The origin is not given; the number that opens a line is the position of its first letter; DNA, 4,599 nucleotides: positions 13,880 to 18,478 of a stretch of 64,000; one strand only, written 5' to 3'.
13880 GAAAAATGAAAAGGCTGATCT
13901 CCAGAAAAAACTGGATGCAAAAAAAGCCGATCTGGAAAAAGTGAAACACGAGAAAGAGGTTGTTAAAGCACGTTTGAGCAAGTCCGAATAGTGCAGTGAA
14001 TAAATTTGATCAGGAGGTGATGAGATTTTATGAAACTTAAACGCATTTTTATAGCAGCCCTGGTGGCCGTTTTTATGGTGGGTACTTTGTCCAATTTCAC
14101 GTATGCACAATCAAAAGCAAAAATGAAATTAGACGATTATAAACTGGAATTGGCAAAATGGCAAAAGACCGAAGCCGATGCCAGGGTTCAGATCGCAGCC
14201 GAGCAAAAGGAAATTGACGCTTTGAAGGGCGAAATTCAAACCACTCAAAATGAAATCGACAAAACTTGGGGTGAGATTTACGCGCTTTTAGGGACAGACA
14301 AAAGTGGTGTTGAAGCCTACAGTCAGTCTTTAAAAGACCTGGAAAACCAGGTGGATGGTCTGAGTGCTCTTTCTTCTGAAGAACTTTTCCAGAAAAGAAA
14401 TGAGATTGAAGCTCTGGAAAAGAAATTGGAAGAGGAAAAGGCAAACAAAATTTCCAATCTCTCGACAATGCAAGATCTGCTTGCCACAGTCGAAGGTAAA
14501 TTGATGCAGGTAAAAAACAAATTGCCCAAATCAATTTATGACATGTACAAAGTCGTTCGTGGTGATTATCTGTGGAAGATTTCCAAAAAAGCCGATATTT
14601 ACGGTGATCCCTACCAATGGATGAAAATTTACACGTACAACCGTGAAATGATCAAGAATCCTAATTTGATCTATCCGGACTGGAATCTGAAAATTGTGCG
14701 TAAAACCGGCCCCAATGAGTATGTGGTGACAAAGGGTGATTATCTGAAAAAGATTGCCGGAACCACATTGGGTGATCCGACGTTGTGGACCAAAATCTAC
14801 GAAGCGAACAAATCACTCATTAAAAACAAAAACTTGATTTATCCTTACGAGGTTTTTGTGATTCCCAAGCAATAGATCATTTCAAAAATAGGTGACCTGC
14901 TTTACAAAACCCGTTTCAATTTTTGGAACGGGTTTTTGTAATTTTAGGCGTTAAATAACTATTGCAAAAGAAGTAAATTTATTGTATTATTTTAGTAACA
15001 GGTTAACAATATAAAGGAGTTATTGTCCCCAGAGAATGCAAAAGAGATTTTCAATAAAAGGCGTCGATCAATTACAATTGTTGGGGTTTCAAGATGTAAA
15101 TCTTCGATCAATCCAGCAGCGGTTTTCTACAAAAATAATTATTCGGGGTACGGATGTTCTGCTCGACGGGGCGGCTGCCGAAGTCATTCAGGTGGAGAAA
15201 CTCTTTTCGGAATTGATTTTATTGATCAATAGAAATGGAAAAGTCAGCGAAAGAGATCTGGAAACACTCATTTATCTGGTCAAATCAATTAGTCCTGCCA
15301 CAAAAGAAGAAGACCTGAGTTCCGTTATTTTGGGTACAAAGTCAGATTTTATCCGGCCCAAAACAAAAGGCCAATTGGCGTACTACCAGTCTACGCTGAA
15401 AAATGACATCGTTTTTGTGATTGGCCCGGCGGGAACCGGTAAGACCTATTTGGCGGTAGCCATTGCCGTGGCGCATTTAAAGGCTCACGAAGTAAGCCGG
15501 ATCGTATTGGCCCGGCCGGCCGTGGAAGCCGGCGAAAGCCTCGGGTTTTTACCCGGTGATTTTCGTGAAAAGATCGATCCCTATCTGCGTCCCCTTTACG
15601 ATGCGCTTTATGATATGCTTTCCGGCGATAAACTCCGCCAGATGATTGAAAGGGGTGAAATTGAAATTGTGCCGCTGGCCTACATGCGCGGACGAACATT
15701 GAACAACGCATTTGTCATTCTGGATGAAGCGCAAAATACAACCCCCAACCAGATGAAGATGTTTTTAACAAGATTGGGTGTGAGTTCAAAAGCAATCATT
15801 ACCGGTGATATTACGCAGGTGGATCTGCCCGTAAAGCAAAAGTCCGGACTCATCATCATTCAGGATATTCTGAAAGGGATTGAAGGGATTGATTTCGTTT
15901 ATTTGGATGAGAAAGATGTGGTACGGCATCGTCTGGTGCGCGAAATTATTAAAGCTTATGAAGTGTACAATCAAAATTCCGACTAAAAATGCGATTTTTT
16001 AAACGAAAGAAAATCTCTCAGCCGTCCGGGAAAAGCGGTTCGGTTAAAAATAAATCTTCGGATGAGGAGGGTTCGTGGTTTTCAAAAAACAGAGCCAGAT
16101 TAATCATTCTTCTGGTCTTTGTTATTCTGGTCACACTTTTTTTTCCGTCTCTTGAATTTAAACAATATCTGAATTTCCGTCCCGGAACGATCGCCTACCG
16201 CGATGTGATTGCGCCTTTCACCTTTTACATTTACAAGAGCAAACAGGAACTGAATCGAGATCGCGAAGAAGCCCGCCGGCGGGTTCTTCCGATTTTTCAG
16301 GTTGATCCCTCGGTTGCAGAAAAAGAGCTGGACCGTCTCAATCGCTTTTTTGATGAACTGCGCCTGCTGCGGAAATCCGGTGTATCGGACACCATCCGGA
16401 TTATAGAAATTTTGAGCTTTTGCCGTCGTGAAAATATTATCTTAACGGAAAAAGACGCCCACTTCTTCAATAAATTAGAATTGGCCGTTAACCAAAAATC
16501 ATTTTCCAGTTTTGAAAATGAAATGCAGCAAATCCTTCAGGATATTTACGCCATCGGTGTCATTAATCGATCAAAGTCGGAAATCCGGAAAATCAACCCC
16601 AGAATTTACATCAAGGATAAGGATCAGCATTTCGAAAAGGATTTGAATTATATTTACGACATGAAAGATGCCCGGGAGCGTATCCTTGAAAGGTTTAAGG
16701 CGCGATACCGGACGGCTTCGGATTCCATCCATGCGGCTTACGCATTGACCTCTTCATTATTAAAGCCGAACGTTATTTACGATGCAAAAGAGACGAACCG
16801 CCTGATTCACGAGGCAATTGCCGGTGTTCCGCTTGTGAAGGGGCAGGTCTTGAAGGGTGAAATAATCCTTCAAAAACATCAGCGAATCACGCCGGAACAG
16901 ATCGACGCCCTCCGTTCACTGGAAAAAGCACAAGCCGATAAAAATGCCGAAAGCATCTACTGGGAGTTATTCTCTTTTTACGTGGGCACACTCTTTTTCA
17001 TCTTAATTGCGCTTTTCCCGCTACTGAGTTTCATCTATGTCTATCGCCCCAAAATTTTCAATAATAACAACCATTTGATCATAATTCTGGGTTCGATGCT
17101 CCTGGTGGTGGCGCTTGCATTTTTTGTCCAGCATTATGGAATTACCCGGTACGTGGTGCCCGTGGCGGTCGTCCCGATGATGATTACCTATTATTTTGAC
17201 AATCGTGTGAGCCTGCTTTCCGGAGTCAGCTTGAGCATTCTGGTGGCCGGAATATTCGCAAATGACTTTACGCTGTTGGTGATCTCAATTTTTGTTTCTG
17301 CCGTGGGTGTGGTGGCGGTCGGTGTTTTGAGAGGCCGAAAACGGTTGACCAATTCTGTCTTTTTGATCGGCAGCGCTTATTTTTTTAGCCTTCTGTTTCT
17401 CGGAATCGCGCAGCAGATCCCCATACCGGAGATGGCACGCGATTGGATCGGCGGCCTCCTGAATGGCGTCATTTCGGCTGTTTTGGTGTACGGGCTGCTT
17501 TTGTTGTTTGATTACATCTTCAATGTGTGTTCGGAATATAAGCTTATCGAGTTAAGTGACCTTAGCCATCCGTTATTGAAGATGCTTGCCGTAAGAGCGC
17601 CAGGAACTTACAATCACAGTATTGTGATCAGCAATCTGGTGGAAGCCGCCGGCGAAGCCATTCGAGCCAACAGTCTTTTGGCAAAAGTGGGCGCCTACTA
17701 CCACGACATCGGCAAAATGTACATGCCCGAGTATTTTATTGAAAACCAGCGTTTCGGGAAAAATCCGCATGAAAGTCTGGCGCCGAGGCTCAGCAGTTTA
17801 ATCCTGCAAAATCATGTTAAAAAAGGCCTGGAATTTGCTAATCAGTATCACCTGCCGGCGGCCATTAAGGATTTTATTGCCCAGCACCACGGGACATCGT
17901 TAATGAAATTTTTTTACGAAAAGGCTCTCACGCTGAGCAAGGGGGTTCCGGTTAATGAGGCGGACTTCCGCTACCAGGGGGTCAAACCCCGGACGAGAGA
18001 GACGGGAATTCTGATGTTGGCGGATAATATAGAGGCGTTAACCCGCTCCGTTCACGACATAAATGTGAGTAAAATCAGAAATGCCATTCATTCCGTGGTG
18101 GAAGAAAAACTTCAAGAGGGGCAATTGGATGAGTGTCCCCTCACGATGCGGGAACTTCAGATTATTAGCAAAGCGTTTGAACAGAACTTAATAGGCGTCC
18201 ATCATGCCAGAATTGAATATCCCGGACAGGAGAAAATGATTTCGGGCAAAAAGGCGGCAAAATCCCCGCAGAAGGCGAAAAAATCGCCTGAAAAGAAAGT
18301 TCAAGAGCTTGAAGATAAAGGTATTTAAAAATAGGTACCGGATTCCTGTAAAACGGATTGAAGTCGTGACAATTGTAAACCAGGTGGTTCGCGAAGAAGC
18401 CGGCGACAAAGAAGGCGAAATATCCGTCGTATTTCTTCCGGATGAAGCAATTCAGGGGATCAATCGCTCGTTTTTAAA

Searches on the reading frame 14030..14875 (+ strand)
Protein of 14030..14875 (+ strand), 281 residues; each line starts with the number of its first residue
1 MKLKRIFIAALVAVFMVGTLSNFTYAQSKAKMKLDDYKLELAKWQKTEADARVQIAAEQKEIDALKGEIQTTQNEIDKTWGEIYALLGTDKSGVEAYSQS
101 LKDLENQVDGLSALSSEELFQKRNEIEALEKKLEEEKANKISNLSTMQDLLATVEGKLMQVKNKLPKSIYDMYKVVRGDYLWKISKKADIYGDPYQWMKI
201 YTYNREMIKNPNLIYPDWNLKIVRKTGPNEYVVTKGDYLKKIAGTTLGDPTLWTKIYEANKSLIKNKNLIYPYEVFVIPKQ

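Call 75: search_protein_families(library=pfam, proteins=[window:14030-14875:+], max_evalue=0.00001)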
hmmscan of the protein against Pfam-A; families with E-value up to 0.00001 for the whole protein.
window:14030-14875:+ (281 aa): 2 families
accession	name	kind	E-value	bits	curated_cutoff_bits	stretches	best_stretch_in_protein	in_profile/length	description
PF01476.26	LysM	-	3.3e-10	40.2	20.9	0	173-222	1-42/43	LysM domain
PF14362.11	DUF4407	-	9.9e-06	25.5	31.3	0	3-152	83-244/297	Domain of unknown function (DUF4407)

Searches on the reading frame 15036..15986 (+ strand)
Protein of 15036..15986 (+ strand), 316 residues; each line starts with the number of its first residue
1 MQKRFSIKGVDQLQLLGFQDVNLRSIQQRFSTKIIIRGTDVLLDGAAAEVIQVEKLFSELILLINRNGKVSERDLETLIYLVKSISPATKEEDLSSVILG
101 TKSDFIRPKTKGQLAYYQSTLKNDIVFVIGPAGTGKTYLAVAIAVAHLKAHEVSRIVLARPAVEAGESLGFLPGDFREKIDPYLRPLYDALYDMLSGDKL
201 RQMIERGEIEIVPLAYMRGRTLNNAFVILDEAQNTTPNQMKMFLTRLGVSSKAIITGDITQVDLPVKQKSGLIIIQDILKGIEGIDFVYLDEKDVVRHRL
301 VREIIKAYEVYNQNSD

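Call 75: search_protein_families(library=pfam, proteins=[window:15036-15986:+], max_evalue=0.00001)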
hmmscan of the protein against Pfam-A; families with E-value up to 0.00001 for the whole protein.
window:15036-15986:+ (316 aa): 3 families
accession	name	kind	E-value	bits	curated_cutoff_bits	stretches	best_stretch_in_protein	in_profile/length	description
PF02562.22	PhoH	-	5.2e-95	317.2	27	1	106-309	2-205/205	PhoH-like protein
PF13245.12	AAA_19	-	7e-09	36.4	25.1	1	118-262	6-129/134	AAA domain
PF13604.12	AAA_30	-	3.5e-07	30.6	27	1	111-263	4-129/191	AAA domain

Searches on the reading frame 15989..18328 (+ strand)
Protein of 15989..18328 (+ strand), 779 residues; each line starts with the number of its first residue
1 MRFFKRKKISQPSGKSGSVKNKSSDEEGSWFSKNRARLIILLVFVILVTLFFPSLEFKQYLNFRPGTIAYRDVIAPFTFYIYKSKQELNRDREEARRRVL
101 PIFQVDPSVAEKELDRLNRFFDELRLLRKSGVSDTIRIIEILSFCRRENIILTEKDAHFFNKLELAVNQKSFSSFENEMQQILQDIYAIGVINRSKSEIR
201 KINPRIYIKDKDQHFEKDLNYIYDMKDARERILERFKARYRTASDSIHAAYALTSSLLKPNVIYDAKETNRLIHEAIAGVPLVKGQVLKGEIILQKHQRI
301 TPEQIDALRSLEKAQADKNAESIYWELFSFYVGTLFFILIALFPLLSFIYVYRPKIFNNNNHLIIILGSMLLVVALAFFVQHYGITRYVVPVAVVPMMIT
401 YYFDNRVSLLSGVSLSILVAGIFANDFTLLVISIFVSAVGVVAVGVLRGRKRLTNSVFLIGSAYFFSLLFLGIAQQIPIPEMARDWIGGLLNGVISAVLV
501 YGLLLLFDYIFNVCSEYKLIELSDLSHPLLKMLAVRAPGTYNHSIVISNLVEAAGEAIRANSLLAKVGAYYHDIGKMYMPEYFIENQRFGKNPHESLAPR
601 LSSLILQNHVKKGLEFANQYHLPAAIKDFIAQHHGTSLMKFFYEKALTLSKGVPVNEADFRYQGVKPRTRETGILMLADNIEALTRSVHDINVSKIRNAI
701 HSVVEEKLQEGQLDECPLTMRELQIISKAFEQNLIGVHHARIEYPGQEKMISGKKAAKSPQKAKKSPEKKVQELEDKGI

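Call 75: search_protein_families(library=pfam, proteins=[window:15989-18328:+], max_evalue=0.00001)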
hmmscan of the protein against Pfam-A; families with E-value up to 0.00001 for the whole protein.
window:15989-18328:+ (779 aa): 3 families
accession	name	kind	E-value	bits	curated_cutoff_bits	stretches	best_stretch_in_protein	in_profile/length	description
PF07697.16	7TMR-HDED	-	9e-35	121.1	27.6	1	65-312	2-221/224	7TM-HD extracellular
PF07698.17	7TM-7TMR_HD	-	4.7e-25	89.1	29.4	1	330-515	3-190/190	7TM receptor with intracellular HD hydrolase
PF01966.28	HD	-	1.5e-12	48.3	22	1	540-683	1-115/116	HD domain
